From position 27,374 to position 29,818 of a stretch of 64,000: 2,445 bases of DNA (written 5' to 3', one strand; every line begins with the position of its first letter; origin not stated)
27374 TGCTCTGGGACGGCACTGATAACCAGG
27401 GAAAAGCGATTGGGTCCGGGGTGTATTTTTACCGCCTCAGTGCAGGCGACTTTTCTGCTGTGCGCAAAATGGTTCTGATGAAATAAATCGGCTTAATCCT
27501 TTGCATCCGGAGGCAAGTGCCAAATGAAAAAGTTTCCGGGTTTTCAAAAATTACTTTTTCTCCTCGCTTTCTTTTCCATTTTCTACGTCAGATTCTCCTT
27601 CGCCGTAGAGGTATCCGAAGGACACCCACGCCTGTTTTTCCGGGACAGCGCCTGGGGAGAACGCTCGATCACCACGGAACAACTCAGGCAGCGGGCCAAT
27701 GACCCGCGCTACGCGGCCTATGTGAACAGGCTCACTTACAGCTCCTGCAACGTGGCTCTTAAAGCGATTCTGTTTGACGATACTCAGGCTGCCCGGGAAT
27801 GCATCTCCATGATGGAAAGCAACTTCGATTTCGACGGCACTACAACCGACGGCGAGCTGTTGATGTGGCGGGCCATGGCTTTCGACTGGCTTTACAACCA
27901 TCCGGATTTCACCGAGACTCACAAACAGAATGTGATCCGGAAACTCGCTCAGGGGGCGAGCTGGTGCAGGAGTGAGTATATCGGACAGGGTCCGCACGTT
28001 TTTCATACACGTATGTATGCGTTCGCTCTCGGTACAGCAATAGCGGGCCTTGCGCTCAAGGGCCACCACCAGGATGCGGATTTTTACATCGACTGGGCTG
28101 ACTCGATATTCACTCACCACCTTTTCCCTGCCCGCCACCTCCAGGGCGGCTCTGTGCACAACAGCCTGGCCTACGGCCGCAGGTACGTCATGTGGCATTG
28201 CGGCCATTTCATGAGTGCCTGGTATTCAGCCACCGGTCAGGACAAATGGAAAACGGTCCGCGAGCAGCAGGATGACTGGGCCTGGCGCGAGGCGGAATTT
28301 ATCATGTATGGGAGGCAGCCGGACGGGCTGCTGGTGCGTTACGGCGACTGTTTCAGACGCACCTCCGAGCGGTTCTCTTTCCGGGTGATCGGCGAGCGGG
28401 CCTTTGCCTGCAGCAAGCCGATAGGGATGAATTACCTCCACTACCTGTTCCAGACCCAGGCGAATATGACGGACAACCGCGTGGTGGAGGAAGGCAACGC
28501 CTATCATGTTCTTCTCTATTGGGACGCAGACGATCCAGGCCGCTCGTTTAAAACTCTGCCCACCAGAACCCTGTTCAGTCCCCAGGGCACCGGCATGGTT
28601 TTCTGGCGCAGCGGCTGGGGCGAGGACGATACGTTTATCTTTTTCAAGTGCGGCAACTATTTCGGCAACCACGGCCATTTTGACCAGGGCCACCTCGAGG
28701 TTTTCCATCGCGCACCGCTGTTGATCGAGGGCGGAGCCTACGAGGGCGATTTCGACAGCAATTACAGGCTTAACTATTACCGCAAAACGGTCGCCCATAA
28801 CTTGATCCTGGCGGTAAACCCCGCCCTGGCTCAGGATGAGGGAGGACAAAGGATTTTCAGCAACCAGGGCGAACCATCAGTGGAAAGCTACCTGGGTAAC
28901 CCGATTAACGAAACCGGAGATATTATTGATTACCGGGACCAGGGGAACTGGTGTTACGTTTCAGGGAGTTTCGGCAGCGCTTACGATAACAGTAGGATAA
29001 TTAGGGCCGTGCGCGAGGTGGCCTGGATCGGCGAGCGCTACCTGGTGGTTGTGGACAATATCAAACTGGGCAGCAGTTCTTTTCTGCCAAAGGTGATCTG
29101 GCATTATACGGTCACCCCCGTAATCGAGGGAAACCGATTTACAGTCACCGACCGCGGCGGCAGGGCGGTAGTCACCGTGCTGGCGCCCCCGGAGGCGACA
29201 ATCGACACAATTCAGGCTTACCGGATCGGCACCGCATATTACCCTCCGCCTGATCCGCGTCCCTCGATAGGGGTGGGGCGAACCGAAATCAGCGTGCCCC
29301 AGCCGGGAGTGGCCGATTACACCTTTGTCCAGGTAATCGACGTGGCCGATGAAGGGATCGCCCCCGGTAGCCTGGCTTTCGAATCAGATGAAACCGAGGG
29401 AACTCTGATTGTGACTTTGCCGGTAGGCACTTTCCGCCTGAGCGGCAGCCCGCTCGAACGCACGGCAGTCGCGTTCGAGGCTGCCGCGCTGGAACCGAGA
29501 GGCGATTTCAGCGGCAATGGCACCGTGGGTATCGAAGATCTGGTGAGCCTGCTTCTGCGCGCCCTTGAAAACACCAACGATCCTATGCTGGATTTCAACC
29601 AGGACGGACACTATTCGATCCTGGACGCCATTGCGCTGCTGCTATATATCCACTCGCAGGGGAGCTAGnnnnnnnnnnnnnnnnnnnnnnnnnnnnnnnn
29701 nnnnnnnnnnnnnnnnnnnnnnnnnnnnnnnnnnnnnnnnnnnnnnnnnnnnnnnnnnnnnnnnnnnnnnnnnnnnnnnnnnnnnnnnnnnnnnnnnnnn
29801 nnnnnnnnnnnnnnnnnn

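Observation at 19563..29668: Tandem triplication of an unassigned secreted protein family, followed by a dockerin-bearing heparinase II/III-like lyase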

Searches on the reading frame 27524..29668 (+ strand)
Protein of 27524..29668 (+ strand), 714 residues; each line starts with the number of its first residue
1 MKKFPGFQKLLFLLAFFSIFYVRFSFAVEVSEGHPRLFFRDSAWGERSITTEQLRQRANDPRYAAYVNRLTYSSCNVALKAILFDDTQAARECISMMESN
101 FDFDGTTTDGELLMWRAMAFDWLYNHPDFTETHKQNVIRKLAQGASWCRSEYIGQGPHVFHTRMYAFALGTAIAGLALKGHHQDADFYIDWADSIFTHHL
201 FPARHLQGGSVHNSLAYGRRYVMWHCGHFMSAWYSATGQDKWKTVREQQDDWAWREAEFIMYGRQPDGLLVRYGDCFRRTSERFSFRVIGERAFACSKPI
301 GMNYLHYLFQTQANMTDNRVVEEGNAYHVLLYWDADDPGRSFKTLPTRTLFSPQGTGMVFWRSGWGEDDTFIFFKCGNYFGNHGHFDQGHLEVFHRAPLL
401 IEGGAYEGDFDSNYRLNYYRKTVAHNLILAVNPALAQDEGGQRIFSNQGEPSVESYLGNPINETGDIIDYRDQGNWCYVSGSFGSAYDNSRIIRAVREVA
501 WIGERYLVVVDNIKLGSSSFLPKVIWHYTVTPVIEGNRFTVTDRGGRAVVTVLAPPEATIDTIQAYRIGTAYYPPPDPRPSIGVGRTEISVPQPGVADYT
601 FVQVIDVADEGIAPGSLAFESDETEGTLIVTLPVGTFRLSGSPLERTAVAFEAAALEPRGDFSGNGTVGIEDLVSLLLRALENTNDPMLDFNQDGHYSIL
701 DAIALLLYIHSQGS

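Call 7: search_protein_families(library=pfam, proteins=[window:27524-29668:+], max_evalue=1)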
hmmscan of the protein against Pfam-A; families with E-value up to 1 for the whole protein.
window:27524-29668:+ (714 aa): 1 family
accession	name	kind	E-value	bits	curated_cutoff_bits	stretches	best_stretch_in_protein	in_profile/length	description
PF00404.24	Dockerin_1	-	0.29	11.8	22.9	1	660-705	2-52/57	Dockerin type I domain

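Call 8: search_protein_families(library=ncbifam, proteins=[window:27524-29668:+], max_evalue=1)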
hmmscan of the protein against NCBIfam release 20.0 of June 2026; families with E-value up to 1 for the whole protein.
window:27524-29668:+ (714 aa): 3 families
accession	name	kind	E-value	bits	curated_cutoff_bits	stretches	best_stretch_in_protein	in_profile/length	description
NF045571.1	HepHepsulflyase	equivalog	4.4e-23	81.1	600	1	54-609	89-677/774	heparin/heparin-sulfate lyase HepB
NF045573.1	Hepsulflyase_CFB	equivalog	0.14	10.4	700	1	356-428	389-464/651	heparin-sulfate lyase HepC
NF011621.0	PRK15047.1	equivalog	0.99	8.6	493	0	155-212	161-215/281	N-hydroxyarylamine O-acetyltransferase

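Call 11: search_solved_structures(query=window:27524-29665:+, max_evalue=1)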
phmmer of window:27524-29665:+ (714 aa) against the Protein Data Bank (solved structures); distinct sequences matched with E-value up to 1: 7.
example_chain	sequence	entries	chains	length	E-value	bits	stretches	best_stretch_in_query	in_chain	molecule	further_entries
2fuq_A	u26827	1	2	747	8e-14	53.7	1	261-435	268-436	heparinase II protein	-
2fut_A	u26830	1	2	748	8e-14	53.7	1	261-435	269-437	heparinase II protein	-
3e80_A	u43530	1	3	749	8.1e-14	53.7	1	261-435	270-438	Heparinase II protein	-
3e7j_A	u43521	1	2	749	2e-13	52.4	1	261-435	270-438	Heparinase II protein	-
2jnk_A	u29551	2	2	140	0.0069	17.5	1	639-697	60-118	Hyalurononglucosaminidase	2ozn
5jmd_A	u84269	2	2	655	0.029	15.5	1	356-449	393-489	Heparinase III protein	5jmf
1iyb_A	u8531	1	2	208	0.33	12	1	349-423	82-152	Ribonuclease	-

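Call 87: search_solved_structures(query=window:27524-29665:+, max_evalue=0.0001, show_alignments=1)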
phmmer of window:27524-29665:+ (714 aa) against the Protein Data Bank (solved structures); distinct sequences matched with E-value up to 0.0001: 4.
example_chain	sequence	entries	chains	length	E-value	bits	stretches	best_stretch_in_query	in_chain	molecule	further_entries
2fuq_A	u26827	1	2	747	8e-14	53.7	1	261-435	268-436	heparinase II protein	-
2fut_A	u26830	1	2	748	8e-14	53.7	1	261-435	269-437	heparinase II protein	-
3e80_A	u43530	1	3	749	8.1e-14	53.7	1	261-435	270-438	Heparinase II protein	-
3e7j_A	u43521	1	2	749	2e-13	52.4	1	261-435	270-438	Heparinase II protein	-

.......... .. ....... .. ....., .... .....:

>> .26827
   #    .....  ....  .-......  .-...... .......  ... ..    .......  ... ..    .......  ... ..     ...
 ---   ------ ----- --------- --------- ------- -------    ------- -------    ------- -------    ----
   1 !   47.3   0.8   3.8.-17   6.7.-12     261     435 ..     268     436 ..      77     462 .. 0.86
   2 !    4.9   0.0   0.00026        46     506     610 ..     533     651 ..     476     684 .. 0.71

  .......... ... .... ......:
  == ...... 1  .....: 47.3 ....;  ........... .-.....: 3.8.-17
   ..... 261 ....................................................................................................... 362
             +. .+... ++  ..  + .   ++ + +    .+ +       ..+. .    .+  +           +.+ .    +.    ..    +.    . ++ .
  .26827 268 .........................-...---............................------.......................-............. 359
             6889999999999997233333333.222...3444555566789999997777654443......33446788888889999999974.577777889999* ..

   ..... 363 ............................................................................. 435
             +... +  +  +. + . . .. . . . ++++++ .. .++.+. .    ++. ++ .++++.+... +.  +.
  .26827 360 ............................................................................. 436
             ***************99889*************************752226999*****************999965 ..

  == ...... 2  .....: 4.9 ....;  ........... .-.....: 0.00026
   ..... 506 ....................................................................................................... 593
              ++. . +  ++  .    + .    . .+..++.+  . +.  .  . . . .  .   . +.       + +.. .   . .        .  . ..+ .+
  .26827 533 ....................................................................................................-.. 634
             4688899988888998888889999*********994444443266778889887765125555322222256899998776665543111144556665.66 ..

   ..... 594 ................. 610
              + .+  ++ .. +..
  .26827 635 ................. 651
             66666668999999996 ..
